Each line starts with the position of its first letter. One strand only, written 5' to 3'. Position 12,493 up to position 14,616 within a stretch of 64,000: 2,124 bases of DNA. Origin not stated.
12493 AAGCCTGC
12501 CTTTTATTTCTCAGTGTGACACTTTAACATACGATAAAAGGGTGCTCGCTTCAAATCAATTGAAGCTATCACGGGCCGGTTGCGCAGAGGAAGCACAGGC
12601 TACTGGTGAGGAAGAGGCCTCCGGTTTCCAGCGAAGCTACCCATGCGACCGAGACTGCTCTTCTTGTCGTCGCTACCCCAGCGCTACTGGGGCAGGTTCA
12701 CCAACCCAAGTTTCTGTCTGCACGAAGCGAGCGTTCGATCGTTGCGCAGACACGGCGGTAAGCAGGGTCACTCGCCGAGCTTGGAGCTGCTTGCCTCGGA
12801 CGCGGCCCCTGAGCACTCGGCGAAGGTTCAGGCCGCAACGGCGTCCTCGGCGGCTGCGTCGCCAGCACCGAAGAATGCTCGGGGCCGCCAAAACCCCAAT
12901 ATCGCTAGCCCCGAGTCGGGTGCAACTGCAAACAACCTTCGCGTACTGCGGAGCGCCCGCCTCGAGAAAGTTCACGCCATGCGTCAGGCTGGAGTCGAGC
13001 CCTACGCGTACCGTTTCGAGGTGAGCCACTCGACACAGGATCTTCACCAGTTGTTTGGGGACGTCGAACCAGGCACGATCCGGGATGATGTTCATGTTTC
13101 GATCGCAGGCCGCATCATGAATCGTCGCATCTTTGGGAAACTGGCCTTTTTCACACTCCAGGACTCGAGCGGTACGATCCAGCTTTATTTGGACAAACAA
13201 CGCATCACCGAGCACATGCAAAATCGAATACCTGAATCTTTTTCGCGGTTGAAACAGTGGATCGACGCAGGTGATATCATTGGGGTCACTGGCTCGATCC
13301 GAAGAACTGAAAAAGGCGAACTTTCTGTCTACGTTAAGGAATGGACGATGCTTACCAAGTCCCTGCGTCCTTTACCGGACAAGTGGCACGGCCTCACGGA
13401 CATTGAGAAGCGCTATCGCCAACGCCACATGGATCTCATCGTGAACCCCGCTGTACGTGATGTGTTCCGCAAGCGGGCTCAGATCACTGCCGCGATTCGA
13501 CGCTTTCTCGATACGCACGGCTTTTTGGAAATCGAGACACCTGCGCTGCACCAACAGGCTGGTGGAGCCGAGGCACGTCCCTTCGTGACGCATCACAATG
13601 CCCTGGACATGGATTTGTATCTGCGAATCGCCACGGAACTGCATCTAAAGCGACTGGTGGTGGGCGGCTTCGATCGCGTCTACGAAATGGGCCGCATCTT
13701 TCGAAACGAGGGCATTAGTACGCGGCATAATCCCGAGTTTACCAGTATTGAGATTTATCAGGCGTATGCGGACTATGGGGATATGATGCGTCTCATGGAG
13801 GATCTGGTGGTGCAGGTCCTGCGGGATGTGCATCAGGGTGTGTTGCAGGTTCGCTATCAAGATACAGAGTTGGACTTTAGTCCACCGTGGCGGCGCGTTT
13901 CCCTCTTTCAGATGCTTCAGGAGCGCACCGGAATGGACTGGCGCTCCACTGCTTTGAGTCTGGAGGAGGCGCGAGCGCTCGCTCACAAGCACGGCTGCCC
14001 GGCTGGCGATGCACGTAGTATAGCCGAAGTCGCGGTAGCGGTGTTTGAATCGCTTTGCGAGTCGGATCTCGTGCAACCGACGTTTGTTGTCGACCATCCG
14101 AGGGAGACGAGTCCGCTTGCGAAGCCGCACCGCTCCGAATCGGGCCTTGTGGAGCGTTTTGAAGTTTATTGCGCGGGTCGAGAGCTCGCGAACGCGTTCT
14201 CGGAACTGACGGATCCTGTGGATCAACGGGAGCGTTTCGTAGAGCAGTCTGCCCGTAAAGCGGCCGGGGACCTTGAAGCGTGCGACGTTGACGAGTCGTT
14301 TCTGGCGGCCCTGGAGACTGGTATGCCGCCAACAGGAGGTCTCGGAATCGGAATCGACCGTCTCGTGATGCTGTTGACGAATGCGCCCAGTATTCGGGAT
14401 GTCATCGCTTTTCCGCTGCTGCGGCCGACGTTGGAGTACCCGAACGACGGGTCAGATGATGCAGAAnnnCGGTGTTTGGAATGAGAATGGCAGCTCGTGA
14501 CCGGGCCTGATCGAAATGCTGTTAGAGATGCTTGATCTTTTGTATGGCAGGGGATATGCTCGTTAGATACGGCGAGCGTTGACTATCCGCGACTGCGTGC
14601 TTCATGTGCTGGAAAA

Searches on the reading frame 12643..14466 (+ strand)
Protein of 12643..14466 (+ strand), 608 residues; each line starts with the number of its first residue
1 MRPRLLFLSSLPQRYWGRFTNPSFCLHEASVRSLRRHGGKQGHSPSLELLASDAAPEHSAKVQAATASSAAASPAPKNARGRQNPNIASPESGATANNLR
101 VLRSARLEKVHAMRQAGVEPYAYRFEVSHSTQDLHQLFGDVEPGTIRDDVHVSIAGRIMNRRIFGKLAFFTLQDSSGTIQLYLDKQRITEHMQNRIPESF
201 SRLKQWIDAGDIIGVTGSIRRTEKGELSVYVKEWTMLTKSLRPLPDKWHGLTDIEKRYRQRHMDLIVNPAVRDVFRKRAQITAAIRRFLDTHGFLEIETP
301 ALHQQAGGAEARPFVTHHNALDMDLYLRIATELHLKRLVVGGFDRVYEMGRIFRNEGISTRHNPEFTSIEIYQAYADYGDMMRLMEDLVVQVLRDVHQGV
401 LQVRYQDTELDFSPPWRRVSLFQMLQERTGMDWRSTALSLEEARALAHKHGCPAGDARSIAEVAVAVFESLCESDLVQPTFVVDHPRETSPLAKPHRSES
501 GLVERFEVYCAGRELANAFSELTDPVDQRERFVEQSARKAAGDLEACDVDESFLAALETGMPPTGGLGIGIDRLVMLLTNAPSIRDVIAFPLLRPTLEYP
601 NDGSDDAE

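Call 16: search_protein_families(library=pfam, proteins=[window:12643-14466:+], max_evalue=0.00001)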
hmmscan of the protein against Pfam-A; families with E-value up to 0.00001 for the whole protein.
window:12643-14466:+ (608 aa): 3 families
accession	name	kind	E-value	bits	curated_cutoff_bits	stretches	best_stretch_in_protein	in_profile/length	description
PF00152.25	tRNA-synt_2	-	1.8e-90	303.6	25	1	254-592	2-306/308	tRNA synthetases class II (D, K and N)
PF01336.31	tRNA_anti-codon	-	2.5e-18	66.2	27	1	152-237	1-75/75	OB-fold nucleic acid binding domain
PF01409.25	tRNA-synt_2d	-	9.7e-06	25.7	19.8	0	346-415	105-172/246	tRNA synthetases class II core domain (F)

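Call 46: list_cluster_members(proteins=[window:12643-14466:+, window:48451-51906:-, window:55431-58106:-, window:53675-54646:+, window:10183-12414:-, window:15627-17204:-, window:3182-3964:+, window:37494-37916:+])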
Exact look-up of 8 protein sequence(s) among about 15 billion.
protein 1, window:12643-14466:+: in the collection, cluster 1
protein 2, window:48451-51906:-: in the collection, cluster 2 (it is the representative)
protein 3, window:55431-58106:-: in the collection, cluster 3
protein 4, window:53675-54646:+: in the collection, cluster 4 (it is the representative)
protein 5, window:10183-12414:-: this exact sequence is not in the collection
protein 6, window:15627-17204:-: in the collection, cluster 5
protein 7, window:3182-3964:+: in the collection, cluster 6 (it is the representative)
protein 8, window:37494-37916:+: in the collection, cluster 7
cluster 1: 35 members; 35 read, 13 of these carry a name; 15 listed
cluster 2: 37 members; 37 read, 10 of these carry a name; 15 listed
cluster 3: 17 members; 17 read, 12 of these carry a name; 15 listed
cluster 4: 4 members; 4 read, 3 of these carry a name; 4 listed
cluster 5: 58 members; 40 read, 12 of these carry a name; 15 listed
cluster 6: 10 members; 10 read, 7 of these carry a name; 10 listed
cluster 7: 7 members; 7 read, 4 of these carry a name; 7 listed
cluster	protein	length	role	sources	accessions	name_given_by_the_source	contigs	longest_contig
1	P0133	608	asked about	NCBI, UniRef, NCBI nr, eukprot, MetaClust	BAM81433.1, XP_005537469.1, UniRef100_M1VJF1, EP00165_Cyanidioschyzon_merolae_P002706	lysine--tRNA ligase class II, chloroplast or mitochondrial [Cyanidioschyzon merolae ... | Lysine--tRNA ligase n=1 Tax=Cyanidioschyzon merolae (strain NIES-3377 / 10D) TaxID=280699 ... | XP_005537469.1 lysine--tRNA ligase class II, chloroplast or mitochondrial ...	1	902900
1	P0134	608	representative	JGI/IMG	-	lysyl-tRNA synthetase class 2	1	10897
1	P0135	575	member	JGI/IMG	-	lysyl-tRNA synthetase class 2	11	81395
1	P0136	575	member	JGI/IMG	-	lysyl-tRNA synthetase class 2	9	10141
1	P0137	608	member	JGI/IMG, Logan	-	lysyl-tRNA synthetase class 2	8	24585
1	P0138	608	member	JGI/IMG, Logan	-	lysyl-tRNA synthetase class 2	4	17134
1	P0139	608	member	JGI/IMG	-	lysyl-tRNA synthetase class 2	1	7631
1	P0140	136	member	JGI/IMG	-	lysyl-tRNA synthetase class 2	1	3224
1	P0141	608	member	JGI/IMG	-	lysyl-tRNA synthetase class 2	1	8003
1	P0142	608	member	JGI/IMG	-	lysyl-tRNA synthetase class 2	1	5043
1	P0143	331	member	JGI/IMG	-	lysyl-tRNA synthetase class 2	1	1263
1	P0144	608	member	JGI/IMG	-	lysyl-tRNA synthetase class 2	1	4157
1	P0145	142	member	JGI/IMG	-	lysyl-tRNA synthetase class 2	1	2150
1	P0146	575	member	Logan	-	-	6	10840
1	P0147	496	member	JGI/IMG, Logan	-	-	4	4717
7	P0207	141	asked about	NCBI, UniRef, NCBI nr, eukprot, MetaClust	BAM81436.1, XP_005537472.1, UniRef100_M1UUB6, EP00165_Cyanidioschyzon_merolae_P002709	hypothetical protein CYME_CMO047C [Cyanidioschyzon merolae strain 10D] | Uncharacterized protein n=1 Tax=Cyanidioschyzon merolae (strain NIES-3377 / 10D) ... | XP_005537472.1 hypothetical protein CYME_CMO047C [Cyanidioschyzon merolae strain 10D]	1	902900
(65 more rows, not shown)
